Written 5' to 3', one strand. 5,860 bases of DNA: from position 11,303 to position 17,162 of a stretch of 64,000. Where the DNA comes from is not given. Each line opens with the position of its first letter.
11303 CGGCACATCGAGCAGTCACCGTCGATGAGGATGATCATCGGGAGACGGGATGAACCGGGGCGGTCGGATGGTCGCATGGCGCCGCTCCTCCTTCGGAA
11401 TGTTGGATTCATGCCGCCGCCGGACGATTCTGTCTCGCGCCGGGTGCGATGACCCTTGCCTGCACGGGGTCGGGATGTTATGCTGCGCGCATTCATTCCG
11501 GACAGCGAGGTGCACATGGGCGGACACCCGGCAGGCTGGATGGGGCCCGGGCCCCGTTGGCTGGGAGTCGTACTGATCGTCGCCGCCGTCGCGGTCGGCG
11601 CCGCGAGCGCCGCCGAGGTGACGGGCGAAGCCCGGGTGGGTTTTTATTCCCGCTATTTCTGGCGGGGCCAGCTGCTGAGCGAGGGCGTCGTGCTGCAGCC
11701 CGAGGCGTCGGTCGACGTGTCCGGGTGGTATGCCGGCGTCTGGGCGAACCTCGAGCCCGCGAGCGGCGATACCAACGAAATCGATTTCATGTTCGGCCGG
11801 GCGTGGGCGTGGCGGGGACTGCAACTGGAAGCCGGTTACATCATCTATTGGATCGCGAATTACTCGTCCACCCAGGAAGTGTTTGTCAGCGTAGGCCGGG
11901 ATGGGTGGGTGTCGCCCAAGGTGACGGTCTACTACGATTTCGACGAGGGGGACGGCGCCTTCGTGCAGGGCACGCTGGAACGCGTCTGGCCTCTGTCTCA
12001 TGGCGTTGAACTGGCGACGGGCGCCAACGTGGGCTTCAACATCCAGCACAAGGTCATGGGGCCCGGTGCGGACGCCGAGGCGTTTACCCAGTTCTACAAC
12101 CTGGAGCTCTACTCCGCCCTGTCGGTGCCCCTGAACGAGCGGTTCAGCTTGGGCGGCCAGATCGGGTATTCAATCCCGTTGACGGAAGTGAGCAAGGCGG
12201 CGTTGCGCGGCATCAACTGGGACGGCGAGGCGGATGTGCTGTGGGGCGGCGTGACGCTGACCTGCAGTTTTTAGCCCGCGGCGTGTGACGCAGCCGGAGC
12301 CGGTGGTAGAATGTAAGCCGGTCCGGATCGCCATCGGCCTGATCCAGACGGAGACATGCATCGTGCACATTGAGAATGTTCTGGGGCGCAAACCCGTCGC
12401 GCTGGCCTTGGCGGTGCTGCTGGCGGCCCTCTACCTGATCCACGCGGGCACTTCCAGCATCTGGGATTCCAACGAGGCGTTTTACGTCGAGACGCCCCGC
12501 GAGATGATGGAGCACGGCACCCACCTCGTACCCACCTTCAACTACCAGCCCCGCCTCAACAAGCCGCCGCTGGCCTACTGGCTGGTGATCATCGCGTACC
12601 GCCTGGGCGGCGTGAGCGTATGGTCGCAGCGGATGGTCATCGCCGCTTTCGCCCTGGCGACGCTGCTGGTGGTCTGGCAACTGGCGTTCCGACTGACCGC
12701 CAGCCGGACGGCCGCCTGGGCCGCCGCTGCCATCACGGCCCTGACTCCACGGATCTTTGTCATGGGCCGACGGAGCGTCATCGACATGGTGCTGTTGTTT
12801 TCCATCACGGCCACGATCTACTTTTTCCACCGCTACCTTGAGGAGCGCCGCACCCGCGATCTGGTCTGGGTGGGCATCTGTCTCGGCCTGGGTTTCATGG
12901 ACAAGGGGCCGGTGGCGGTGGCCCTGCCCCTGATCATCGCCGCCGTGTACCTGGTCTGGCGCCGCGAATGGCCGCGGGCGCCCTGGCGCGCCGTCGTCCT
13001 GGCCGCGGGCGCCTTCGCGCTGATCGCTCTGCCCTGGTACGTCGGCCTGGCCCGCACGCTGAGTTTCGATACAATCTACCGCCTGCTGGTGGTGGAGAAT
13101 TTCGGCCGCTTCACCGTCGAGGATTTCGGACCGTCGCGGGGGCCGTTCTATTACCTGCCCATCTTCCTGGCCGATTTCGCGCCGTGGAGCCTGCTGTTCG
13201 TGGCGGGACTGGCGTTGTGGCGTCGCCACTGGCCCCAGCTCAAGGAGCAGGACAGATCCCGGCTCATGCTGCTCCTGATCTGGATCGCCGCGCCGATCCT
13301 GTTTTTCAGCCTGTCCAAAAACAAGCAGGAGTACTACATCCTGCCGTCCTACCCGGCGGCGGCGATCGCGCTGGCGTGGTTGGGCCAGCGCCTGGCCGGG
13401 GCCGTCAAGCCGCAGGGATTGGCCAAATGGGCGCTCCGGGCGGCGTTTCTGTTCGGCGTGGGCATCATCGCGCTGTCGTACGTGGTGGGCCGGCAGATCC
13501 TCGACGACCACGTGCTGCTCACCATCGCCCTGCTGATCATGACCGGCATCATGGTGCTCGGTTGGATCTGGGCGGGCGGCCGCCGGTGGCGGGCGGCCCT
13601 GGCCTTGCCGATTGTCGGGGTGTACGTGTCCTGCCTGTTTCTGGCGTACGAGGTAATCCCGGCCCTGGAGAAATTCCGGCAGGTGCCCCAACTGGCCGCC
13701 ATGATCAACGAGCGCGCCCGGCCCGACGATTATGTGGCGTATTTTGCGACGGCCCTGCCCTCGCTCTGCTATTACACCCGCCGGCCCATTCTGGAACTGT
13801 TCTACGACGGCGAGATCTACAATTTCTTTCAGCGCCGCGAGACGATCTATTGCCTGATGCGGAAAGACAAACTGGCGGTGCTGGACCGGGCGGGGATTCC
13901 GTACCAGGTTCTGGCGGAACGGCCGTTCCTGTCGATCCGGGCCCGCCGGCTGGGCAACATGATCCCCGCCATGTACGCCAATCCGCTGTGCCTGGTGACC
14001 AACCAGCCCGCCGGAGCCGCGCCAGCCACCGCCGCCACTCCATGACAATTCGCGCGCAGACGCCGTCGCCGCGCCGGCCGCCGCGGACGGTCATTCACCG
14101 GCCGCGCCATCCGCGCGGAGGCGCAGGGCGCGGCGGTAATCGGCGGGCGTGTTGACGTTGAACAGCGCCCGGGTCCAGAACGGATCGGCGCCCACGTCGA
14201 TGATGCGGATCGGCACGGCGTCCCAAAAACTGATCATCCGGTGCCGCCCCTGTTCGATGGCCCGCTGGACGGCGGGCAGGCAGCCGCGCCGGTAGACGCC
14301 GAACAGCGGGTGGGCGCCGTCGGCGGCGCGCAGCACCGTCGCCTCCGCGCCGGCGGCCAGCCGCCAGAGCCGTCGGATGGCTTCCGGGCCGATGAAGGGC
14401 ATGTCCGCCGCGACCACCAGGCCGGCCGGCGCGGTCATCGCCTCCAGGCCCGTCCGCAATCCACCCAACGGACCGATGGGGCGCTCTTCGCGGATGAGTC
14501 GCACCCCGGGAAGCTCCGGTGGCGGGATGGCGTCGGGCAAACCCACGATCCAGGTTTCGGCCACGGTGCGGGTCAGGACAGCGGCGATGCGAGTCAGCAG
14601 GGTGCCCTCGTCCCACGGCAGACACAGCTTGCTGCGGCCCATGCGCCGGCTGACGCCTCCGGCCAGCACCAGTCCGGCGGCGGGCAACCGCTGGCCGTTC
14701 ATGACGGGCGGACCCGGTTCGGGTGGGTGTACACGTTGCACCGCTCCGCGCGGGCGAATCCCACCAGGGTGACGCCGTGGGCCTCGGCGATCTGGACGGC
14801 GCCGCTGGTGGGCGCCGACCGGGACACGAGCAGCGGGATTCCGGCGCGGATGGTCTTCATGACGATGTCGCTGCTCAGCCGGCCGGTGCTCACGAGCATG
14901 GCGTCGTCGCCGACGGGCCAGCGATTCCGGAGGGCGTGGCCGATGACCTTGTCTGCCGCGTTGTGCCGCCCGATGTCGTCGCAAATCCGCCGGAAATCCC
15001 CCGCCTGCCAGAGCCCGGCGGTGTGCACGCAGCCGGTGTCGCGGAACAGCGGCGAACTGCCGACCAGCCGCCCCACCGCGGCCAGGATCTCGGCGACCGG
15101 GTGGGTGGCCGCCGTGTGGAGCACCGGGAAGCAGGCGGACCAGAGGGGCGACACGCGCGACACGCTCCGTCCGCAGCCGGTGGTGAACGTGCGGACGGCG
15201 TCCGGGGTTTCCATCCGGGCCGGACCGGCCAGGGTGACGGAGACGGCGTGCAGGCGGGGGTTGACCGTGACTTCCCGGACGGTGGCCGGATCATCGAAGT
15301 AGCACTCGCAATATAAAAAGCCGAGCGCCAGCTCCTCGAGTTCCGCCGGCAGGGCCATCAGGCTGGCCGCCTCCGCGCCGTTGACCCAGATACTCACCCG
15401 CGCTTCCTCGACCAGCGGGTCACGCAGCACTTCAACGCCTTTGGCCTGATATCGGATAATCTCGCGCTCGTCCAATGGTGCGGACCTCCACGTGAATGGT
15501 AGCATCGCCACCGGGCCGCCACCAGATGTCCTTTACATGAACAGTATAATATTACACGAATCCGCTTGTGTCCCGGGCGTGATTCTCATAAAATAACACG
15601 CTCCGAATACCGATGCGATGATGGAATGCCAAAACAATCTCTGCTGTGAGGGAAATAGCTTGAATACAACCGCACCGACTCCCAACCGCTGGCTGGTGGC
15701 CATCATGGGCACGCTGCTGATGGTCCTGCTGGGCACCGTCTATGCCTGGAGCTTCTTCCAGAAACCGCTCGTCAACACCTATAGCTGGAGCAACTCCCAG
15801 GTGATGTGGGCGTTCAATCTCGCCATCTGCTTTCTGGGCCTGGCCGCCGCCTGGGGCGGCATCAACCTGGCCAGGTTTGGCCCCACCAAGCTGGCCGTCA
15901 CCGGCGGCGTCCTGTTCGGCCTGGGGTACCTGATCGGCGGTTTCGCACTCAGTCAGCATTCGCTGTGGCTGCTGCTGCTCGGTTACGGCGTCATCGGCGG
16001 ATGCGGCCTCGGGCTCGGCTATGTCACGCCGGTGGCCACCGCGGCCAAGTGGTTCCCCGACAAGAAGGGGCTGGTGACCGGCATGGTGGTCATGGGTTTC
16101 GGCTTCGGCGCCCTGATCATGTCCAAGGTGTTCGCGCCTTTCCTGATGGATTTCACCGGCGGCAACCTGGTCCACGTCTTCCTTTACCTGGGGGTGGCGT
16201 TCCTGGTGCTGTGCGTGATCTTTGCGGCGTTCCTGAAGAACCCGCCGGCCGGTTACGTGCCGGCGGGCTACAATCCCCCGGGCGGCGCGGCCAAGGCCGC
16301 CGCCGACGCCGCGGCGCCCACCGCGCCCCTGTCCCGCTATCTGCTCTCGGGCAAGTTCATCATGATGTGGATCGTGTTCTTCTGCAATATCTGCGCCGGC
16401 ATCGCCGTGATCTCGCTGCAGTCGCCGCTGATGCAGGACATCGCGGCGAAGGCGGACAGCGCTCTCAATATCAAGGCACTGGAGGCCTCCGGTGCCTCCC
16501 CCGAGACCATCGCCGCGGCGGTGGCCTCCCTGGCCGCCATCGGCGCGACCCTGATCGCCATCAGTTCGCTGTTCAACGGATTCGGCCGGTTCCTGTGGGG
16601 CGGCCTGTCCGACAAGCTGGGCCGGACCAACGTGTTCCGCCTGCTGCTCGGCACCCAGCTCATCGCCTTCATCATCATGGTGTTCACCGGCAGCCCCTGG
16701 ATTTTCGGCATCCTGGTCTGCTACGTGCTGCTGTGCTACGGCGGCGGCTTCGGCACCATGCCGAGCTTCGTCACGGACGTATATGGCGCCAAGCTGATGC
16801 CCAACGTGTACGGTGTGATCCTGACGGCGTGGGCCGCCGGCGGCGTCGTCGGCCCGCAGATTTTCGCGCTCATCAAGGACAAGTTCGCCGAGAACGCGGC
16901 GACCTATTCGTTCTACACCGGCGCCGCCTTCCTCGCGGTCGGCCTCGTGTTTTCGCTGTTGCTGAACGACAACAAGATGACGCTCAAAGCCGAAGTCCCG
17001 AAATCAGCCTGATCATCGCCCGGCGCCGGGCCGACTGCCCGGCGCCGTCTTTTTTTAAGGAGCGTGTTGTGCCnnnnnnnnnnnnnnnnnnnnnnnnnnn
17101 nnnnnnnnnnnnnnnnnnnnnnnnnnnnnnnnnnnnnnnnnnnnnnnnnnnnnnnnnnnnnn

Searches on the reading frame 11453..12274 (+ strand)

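Call 14: search_protein_families(library=ncbifam, proteins=[window:11453-12274:+], max_evalue=0.00001)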
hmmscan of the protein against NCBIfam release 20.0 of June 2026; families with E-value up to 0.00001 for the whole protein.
window:11453-12274:+ (273 aa): 1 family
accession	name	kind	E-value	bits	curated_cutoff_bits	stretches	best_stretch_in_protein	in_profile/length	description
TIGR02001.1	gcw_chp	subfamily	1.5e-08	34.5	47.15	1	46-202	19-183/244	TorF family putative porin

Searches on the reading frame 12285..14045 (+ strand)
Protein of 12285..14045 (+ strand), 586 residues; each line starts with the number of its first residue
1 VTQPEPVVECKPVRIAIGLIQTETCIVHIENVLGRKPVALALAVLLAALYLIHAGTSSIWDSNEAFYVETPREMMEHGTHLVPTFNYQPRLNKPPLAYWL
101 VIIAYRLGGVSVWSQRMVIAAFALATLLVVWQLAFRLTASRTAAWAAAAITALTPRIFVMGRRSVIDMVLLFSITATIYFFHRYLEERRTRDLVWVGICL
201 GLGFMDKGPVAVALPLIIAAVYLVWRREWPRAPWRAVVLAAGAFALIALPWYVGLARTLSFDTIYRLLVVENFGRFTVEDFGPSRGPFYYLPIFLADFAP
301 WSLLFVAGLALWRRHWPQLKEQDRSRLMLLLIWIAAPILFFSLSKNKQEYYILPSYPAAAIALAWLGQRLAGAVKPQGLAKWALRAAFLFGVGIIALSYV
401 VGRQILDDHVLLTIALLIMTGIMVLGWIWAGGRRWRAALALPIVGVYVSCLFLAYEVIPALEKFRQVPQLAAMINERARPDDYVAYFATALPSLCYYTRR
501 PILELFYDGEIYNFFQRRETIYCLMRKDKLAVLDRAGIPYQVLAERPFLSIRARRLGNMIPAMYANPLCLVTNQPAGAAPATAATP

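Call 14: search_protein_families(library=ncbifam, proteins=[window:12285-14045:+], max_evalue=0.00001)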
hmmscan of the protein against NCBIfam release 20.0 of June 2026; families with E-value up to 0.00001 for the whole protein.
window:12285-14045:+ (586 aa): 1 family
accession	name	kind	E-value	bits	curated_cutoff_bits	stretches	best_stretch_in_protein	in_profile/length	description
NF009784.2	PRK13279.1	equivalog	3e-42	144.9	567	1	39-460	7-429/539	lipid IV(A) 4-amino-4-deoxy-L-arabinosyltransferase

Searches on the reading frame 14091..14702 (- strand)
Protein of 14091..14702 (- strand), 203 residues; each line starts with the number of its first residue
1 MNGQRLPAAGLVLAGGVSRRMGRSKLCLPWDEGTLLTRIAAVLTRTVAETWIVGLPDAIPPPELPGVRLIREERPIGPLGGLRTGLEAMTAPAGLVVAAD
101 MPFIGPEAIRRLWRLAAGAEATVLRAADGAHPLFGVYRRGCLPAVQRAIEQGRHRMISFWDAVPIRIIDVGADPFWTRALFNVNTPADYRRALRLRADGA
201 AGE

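Call 54: search_protein_families(library=ncbifam, proteins=[window:14091-14702:-], max_evalue=0.00001)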
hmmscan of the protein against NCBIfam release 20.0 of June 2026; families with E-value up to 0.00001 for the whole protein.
window:14091-14702:- (203 aa): 13 families
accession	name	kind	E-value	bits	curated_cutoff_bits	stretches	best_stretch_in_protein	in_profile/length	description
NF011056.0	PRK14489.1-1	equivalog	7.2e-31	107.6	379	1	8-200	6-199/363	bifunctional molybdenum cofactor guanylyltransferase MobA/molybdopterin-guanine dinucleotide biosynthesis adaptor protein MobB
TIGR02665.1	molyb_mobA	equivalog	1.3e-25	90.6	151.85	1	9-189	2-185/186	molybdenum cofactor guanylyltransferase MobA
NF001855.0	PRK00576.1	equivalog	1.5e-25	89.9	205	1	6-193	5-193/197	molybdenum cofactor guanylyltransferase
NF002741.0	PRK02726.1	equivalog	1.4e-24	86.8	179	1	9-191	9-193/200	molybdenum cofactor guanylyltransferase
NF001457.0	PRK00317.1-3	equivalog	3.8e-23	82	164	1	10-190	4-191/200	molybdenum cofactor guanylyltransferase MobA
NF011059.0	PRK14490.1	equivalog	5.6e-16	58.6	354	1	5-195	178-368/374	bifunctional molybdenum cofactor guanylyltransferase MobA/molybdopterin-guanine dinucleotide biosynthesis adaptor protein MobB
NF001837.0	PRK00560.1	equivalog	7.6e-15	55.1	182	1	11-195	12-190/196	molybdenum cofactor guanylyltransferase MobA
TIGR03310.1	matur_MocA_YgfJ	equivalog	9.9e-15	55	186.45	1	11-191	3-187/188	molybdenum cofactor cytidylyltransferase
NF011070.0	PRK14500.1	equivalog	2.4e-11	43.5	606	1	6-193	165-352/358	putative bifunctional molybdopterin-guanine dinucleotide biosynthesis protein MoaC/MobA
NF011058.0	PRK14489.1-3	exception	4.9e-11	41.8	820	1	9-191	10-200/382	molybdenum cofactor guanylyltransferase MobA, DUF3305 domain-containing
NF011057.0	PRK14489.1-2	subfamily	4.7e-08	32.7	541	1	9-190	8-192/363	bifunctional molybdenum cofactor guanylyltransferase MobA/molybdopterin-guanine dinucleotide biosynthesis adaptor protein MobB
TIGR03202.1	pucB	equivalog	8.2e-08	32.2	235.05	0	9-37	2-30/192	xanthine dehydrogenase accessory protein PucB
NF045665.1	NTPtran_DVU1551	equivalog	2.3e-06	26.9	315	1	9-133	2-136/359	DVU_1551 family NTP transferase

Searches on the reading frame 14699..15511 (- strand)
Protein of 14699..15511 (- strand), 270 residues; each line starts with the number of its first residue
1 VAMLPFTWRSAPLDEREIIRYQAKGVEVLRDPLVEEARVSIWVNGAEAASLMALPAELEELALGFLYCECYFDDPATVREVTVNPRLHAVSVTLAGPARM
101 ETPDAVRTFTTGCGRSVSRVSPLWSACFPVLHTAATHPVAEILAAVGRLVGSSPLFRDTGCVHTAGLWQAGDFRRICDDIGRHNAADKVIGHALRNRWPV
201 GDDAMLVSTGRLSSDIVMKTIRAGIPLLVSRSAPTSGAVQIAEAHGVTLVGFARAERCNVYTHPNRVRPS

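Call 14: search_protein_families(library=ncbifam, proteins=[window:14699-15511:-], max_evalue=0.00001)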
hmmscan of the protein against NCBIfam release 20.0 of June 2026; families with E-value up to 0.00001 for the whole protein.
window:14699-15511:- (270 aa): 2 families
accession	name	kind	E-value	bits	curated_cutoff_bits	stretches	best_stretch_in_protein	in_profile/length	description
NF001943.0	PRK00724.1-2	equivalog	1.4e-55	188.3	269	1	14-268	6-273/274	formate dehydrogenase accessory sulfurtransferase FdhD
TIGR00129.1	fdhD_narQ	equivalog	1.8e-54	184.7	140.9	1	31-268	3-236/237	formate dehydrogenase accessory sulfurtransferase FdhD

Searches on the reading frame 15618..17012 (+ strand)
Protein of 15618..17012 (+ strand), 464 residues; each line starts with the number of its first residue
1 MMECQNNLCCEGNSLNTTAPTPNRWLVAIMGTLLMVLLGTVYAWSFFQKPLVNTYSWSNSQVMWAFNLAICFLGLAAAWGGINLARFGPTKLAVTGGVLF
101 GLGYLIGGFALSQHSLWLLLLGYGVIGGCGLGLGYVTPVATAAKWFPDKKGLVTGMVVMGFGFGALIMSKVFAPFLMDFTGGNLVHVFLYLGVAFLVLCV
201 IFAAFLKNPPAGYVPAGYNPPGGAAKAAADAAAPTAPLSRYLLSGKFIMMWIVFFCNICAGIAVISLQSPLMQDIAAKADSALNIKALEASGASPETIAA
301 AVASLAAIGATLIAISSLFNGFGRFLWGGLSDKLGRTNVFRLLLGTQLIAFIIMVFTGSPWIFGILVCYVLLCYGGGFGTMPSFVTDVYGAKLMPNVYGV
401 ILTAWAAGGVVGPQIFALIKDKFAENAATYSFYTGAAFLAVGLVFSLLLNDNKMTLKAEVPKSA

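Call 14: search_protein_families(library=ncbifam, proteins=[window:15618-17012:+], max_evalue=0.00001)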
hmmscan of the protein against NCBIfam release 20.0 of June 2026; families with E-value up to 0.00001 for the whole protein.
window:15618-17012:+ (464 aa): 4 families
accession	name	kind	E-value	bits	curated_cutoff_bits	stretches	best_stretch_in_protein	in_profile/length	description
NF049980.1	SfMCT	equivalog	1e-101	340.3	320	1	24-432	1-374/378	L-lactate MFS transporter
TIGR00890.1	2A0111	subfamily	4.2e-55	187.2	374.85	2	24-284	2-244/377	oxalate/formate antiport family MFS transporter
TIGR04259.1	oxa_formateAnti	equivalog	6.6e-41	140.5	335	1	24-440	1-384/405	oxalate/formate MFS antiporter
NF038246.1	bile_salt_MFS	equivalog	4.7e-11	42.2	400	1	47-432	28-389/408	conjugated bile salt MFS transporter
